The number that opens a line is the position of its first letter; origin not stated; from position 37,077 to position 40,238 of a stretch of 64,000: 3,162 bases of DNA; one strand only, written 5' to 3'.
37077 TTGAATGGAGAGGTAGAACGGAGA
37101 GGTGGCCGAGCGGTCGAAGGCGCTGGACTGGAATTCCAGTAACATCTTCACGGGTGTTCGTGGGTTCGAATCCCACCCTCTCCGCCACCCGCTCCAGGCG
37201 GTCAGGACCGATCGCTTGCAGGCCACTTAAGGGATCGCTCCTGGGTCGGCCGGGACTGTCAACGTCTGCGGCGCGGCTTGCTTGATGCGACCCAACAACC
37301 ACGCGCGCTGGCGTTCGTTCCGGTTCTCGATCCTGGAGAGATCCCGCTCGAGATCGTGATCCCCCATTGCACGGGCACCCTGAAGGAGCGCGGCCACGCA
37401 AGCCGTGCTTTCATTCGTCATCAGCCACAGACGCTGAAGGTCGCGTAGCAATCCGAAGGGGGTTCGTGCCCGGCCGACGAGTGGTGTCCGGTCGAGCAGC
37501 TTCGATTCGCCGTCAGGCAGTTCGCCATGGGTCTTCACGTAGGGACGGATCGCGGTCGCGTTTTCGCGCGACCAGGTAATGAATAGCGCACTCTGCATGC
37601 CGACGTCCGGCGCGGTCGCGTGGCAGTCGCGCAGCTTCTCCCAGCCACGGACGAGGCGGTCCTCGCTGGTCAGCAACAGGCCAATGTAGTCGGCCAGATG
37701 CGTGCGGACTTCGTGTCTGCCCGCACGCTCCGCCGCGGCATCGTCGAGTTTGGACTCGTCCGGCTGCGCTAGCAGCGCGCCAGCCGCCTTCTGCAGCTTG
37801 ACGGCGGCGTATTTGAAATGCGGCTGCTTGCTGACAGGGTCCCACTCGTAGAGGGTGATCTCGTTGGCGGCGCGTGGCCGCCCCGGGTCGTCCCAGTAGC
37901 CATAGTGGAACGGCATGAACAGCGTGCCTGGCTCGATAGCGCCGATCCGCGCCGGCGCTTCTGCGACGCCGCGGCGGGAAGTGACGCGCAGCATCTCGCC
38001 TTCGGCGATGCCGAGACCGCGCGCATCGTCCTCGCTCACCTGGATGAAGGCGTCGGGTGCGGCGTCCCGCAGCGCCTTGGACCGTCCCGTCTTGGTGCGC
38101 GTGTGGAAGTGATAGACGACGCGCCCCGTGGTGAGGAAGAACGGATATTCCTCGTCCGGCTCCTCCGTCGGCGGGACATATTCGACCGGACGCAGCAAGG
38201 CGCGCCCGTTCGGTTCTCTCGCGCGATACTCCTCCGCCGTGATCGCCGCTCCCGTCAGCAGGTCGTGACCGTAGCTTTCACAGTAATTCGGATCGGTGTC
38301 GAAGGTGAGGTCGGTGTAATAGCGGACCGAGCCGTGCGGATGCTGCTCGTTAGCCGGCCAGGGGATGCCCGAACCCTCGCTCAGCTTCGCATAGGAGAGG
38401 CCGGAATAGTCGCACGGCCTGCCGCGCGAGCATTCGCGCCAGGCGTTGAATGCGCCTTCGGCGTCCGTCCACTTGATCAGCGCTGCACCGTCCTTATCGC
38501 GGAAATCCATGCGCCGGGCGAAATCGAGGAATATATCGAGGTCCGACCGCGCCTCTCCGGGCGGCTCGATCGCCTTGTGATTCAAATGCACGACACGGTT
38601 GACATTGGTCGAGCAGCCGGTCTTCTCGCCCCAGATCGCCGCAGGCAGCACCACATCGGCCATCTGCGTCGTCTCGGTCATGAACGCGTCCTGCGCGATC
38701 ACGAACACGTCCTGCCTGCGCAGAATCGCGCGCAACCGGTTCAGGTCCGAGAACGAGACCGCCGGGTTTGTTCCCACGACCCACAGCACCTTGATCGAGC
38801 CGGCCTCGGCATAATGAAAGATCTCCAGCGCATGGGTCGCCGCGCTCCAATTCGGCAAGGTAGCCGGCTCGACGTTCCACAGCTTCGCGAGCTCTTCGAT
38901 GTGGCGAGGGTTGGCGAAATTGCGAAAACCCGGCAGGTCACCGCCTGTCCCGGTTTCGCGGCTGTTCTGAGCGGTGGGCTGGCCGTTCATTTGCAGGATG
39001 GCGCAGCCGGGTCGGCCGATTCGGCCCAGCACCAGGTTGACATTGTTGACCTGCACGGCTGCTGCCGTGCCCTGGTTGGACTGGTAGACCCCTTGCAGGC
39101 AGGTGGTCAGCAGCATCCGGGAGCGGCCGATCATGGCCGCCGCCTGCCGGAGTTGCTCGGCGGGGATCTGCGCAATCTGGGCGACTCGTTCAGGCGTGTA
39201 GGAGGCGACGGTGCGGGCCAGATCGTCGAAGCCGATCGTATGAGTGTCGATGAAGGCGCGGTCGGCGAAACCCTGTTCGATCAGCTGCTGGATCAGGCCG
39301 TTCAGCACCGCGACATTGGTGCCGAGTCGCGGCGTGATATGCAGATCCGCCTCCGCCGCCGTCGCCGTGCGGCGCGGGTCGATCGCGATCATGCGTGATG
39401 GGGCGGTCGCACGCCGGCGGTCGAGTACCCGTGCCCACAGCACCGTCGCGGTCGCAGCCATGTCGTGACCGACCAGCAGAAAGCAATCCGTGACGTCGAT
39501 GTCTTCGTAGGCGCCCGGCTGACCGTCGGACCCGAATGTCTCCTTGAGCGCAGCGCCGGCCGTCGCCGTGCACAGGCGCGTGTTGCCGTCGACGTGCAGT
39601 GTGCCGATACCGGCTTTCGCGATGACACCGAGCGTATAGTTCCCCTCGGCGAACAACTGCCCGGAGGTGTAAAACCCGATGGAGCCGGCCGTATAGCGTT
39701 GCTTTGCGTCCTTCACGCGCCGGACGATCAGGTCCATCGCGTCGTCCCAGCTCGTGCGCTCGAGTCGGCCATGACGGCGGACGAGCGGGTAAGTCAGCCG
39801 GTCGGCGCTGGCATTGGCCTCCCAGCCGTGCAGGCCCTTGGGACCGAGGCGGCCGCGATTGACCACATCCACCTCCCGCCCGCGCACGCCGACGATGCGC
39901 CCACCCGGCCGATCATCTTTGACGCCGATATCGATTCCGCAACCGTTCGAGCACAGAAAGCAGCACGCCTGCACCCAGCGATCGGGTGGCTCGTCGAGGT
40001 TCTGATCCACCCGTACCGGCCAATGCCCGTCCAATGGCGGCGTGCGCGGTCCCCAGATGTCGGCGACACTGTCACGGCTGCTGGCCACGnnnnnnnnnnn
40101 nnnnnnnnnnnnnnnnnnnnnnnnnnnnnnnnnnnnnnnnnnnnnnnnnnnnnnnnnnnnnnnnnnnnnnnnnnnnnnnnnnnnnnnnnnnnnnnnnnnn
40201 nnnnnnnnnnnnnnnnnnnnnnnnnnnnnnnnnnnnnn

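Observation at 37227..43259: Encapsulin nanocompartment operon flanked by an NAD-formate dehydrogenase and a large molybdoenzyme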

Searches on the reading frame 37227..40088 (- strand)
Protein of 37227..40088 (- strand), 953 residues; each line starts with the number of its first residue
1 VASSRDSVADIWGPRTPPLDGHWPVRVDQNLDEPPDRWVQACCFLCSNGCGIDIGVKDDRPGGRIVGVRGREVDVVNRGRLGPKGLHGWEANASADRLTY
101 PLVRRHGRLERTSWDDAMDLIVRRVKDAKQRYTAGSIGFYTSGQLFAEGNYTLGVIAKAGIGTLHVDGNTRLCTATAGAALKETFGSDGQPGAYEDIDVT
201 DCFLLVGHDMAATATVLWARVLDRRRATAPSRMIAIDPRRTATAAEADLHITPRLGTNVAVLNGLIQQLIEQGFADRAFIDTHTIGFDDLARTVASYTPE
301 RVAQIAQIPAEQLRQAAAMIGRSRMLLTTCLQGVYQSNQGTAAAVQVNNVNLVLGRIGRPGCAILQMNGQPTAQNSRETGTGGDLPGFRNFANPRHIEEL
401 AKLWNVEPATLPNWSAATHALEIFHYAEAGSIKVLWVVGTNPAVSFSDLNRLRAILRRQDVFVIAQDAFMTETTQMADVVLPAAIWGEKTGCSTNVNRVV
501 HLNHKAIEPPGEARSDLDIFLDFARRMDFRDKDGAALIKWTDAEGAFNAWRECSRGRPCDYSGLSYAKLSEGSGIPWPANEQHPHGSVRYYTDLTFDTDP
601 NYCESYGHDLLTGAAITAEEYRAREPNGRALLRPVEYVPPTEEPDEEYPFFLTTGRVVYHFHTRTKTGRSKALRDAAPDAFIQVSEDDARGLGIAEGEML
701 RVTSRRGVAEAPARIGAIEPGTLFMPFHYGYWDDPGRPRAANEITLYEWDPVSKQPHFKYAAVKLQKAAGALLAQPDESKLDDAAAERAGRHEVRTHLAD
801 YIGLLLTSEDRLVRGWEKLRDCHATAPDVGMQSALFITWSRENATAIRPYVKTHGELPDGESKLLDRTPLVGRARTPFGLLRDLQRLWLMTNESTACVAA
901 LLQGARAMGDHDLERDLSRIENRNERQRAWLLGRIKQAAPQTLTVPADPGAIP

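Call 11: search_protein_families(library=pfam, proteins=[window:37227-40088:-])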
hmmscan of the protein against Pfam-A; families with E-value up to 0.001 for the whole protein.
window:37227-40088:- (953 aa): 3 families
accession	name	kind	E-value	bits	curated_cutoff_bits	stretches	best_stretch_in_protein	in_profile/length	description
PF00384.28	Molybdopterin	-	6.9e-56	190.2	24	1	97-525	1-352/353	Molybdopterin oxidoreductase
PF01568.27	Molydop_binding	-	1.8e-28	99.2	26.8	1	650-761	1-109/110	Molydopterin dinucleotide binding domain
PF04879.21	Molybdop_Fe4S4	-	1.1e-07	32.1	22.7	1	37-90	2-51/55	Molybdopterin oxidoreductase Fe4S4 domain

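Call 12: search_protein_families(library=ncbifam, proteins=[window:37227-40088:-])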
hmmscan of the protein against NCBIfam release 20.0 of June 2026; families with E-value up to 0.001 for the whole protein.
window:37227-40088:- (953 aa): 26 families (the best 25 are shown)
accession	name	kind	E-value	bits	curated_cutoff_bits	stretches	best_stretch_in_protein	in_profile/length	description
TIGR01591.1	Fdh-alpha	equivalog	1.9e-145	485.6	666.25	2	42-597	2-537/672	formate dehydrogenase subunit alpha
NF047855.1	AssmNtatRedNasC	equivalog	8e-129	431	1100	2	36-596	18-567/708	assimilatory nitrate reductase catalytic subunit NasC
NF041323.1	Nitr_red_NasA_Halo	equivalog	2e-118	396.8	1000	1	46-765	3-672/673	assimilatory nitrate reductase NasA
NF010055.0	PRK13532.1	equivalog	8.1e-105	351.8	904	3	36-284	40-291/830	nitrate reductase catalytic subunit NapA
TIGR01706.1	NAPA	equivalog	1.6e-101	341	930.55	3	37-284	41-291/830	periplasmic nitrate reductase subunit alpha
NF041513.1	formate_DH_Act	exception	4.4e-51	173.8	1400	4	35-284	39-295/1067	formate dehydrogenase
TIGR01553.1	formate-DH-alph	equivalog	7e-50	169.7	814.2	3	41-285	47-305/1009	formate dehydrogenase-N subunit alpha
TIGR02693.1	arsenite_ox_L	equivalog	5.9e-46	156.8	359.05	1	90-729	108-775/806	arsenate reductase (azurin) large subunit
TIGR01701.1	Fdhalpha-like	subfamily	2.6e-44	151.5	582.15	1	95-529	97-551/744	FdhF/YdeP family oxidoreductase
NF012032.0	PRK15488.1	equivalog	3.6e-40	137.7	694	1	36-529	41-529/759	thiosulfate reductase PhsA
TIGR00509.1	bisC_fam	subfamily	2.2e-39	135.4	1017.55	1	104-743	66-719/772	molybdopterin guanine dinucleotide-containing S/N-oxide reductase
TIGR02166.1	dmsA_ynfE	subfamily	3.6e-38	131.1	777.7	1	93-735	100-756/794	DMSO/selenate family reductase complex A subunit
NF041783.2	mnquin_red_QrcB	equivalog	3.9e-31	108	440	2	39-362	53-364/695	menaquinone reductase molybdopterin-binding-like subunit QrcB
TIGR01973.1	NuoG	equivalog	6e-29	101.3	470.05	1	40-519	216-602/606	NADH-quinone oxidoreductase subunit NuoG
TIGR03479.1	DMSO_red_II_alp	subfamily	5.1e-28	97.6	984.75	2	287-531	388-647/913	molybdopterin-dependent oxidoreductase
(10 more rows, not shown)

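Call 23: find_homologous_proteins(query=window:37230-40088:-, max_evalue=1e-20)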
Query window:37230-40088:- (953 aa): 7467 proteins with E <= 1e-20 among 8000 candidates; the best 120 are listed.
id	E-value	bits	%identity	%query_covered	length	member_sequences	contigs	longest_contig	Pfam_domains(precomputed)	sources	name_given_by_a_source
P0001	0.0e+0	2219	100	100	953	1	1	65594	PF00384.28,PF01568.28,PF04879.22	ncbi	-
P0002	0.0e+0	1880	84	99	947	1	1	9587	PF00384.28,PF01568.28,PF04879.22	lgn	-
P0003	0.0e+0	1829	82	99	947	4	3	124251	PF00384.28,PF01568.28,PF04879.22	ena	-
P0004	0.0e+0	1821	82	99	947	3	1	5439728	PF00384.28,PF01568.28,PF04879.22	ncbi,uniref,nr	ncbi:nitrate reductase [Enhydrobacter sp.]|uniref:molybdopterin oxidoreductase family protein n=1 Ta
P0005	0.0e+0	1793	81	99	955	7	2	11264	PF00384.28,PF01568.28,PF04879.22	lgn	-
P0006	0.0e+0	1785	81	99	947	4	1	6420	PF00384.28,PF01568.28,PF04879.22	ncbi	-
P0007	0.0e+0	1782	80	99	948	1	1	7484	PF00384.28,PF01568.28,PF04879.22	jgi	jgi:anaerobic selenocysteine-containing dehydrogenase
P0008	0.0e+0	1779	80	99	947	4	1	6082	PF00384.28,PF01568.28,PF04879.22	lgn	-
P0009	0.0e+0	1776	79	99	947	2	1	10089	PF00384.28,PF01568.28,PF04879.22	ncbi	-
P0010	0.0e+0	1775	79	99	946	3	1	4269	PF00384.28,PF01568.28,PF04879.22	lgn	-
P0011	0.0e+0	1773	80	99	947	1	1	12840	PF00384.28,PF01568.28,PF04879.22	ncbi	-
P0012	0.0e+0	1767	80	99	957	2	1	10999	PF00384.28,PF01568.28,PF04879.22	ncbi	-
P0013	0.0e+0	1755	79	99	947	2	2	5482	PF00384.28,PF01568.28,PF04879.22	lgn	-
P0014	0.0e+0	1744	79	99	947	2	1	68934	PF00384.28,PF01568.28,PF04879.22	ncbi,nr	ncbi:MAG TPA: nitrate reductase [Hyphomicrobiales bacterium]|nr:nitrate reductase [Hyphomicrobiales 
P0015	0.0e+0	1738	78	99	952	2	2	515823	PF00384.28,PF01568.28,PF04879.22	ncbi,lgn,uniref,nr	ncbi:molybdopterin oxidoreductase family protein [Candidimonas nitroreducens]|uniref:Nitrate reducta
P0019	0.0e+0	1727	77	99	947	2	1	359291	PF00384.28,PF01568.28,PF04879.22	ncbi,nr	ncbi:MAG: nitrate reductase [Rhizobiales bacterium]|nr:nitrate reductase [Hyphomicrobiales bacterium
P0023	0.0e+0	1711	77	99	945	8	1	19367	PF00384.28,PF01568.28,PF04879.22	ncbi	-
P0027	0.0e+0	1702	76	99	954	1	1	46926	PF00384.28,PF01568.28,PF04879.22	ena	-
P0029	0.0e+0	1678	76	99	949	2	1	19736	PF00384.28,PF01568.28,PF04879.22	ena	-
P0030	0.0e+0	1656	75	99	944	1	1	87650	PF00384.28,PF01568.28,PF04879.22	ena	-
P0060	0.0e+0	1377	62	99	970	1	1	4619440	PF00384.28,PF01568.28,PF04879.22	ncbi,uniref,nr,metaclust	ncbi:molybdopterin oxidoreductase family protein [Cupriavidus nantongensis]|uniref:4Fe-4S Mo/W bis-M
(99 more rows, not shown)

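Call 30: find_encoding_contigs(protein=P0004, flank=7000, max_places=2)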
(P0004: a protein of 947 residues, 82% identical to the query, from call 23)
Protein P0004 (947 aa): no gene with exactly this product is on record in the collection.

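Call 31: find_encoding_contigs(protein=P0015, flank=7000, max_places=2)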
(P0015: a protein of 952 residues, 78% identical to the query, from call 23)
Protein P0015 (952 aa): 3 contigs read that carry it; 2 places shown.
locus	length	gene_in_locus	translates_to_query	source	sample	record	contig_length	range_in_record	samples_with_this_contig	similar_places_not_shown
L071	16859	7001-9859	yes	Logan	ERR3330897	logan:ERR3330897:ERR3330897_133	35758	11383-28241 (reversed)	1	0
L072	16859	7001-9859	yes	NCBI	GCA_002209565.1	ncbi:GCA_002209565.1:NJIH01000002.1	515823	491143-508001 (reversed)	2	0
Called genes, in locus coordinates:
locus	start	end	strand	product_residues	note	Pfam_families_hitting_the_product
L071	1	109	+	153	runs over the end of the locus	PF13577:SnoaL_4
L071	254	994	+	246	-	PF03328:HpcH_HpaI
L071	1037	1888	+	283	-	-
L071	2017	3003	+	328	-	PF03401:TctC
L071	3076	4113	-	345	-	PF08240:ADH_N, PF00107:ADH_zinc_N, PF13602:ADH_zinc_N_2 (weak)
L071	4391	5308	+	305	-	PF00126:HTH_1, PF03466:LysR_substrate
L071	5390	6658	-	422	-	PF01546:Peptidase_M20, PF07687:M20_dimer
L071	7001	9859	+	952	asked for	PF04879:Molybdop_Fe4S4 (weak), PF00384:Molybdopterin, PF01568:Molydop_binding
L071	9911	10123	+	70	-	PF11160:Hva1_TUDOR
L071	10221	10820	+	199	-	PF04343:DUF488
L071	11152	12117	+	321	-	PF03401:TctC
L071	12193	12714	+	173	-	PF02776:TPP_enzyme_N (weak)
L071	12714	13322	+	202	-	PF02775:TPP_enzyme_C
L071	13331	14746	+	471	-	PF00171:Aldedh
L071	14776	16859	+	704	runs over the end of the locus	PF05378:Hydant_A_N, PF01968:Hydantoinase_A, PF19278:Hydant_A_C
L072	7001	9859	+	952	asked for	PF04879:Molybdop_Fe4S4 (weak), PF00384:Molybdopterin, PF01568:Molydop_binding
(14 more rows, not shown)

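Call 32: find_encoding_contigs(protein=P0060, flank=7000, max_places=2)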
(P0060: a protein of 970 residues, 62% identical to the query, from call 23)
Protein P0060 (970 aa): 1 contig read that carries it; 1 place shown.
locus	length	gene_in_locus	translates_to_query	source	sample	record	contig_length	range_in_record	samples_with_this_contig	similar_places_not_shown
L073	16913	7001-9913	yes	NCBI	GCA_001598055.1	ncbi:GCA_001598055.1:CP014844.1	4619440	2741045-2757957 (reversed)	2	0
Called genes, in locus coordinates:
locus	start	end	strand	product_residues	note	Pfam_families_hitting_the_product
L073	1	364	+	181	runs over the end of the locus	PF02627:CMD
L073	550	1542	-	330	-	PF03401:TctC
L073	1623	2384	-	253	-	PF00106:adh_short, PF01370:Epimerase, PF08659:KR, PF13561:adh_short_C2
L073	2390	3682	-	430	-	PF00815:Histidinol_dh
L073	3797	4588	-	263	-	PF03328:HpcH_HpaI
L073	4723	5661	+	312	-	PF00126:HTH_1, PF03466:LysR_substrate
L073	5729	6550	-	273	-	PF01209:Ubie_methyltran, PF13489:Methyltransf_23, PF05175:MTS (faint), PF13847:Methyltransf_31, PF08241:Methyltransf_11, PF08242:Methyltransf_12, PF13649:Methyltransf_25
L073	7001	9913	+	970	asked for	PF04879:Molybdop_Fe4S4, PF00384:Molybdopterin, PF01568:Molydop_binding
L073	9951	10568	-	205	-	PF01810:LysE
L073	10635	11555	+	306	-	PF00126:HTH_1, PF03466:LysR_substrate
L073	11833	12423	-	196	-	-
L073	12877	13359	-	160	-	-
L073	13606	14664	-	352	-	PF00892:EamA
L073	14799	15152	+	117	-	-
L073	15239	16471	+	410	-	PF02321:OEP (weak)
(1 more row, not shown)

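Call 33: find_related_loci(query=window:37230-40088:-, collection=metagenome_contigs, flank=6000)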
Query window:37230-40088:- (953 aa) in metagenome_contigs; peptide patterns used: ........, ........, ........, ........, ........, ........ (x = any residue, [..] = any of these).
441 stretches matched a pattern; 330 encode a relative of the query (tblastn E <= 1e-3); the best 80 are kept; 80 distinct loci.
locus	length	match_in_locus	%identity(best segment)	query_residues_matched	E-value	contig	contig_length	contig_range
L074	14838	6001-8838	78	1-947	0e+0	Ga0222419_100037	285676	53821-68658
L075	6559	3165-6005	78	1-947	0e+0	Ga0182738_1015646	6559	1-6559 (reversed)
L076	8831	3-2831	76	5-946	0e+0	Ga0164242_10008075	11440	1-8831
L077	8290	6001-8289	82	1-763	0e+0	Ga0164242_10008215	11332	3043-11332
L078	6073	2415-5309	62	1-946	0e+0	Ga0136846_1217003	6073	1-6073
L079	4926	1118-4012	61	1-946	0e+0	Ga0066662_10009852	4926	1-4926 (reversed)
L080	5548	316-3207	61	3-951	0e+0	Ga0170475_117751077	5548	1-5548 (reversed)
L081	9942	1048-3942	60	1-946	0e+0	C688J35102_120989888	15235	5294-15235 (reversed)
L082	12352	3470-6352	61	1-947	0e+0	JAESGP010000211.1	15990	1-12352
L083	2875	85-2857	65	2-945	0e+0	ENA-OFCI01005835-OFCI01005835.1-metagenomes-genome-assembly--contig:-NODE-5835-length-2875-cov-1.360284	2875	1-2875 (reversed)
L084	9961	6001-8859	58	1-945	0e+0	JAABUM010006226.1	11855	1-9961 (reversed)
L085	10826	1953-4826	57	1-952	0e+0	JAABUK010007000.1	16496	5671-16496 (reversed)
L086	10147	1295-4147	58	4-947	0e+0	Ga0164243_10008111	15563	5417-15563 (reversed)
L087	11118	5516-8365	57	1-945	0e+0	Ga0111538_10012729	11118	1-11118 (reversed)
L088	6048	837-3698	57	4-945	0e+0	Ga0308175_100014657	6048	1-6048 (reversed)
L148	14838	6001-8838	78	1-947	0e+0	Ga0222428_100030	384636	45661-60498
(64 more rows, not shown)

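Call 43: find_encoding_contigs(protein=P0001, flank=10000, max_places=3)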
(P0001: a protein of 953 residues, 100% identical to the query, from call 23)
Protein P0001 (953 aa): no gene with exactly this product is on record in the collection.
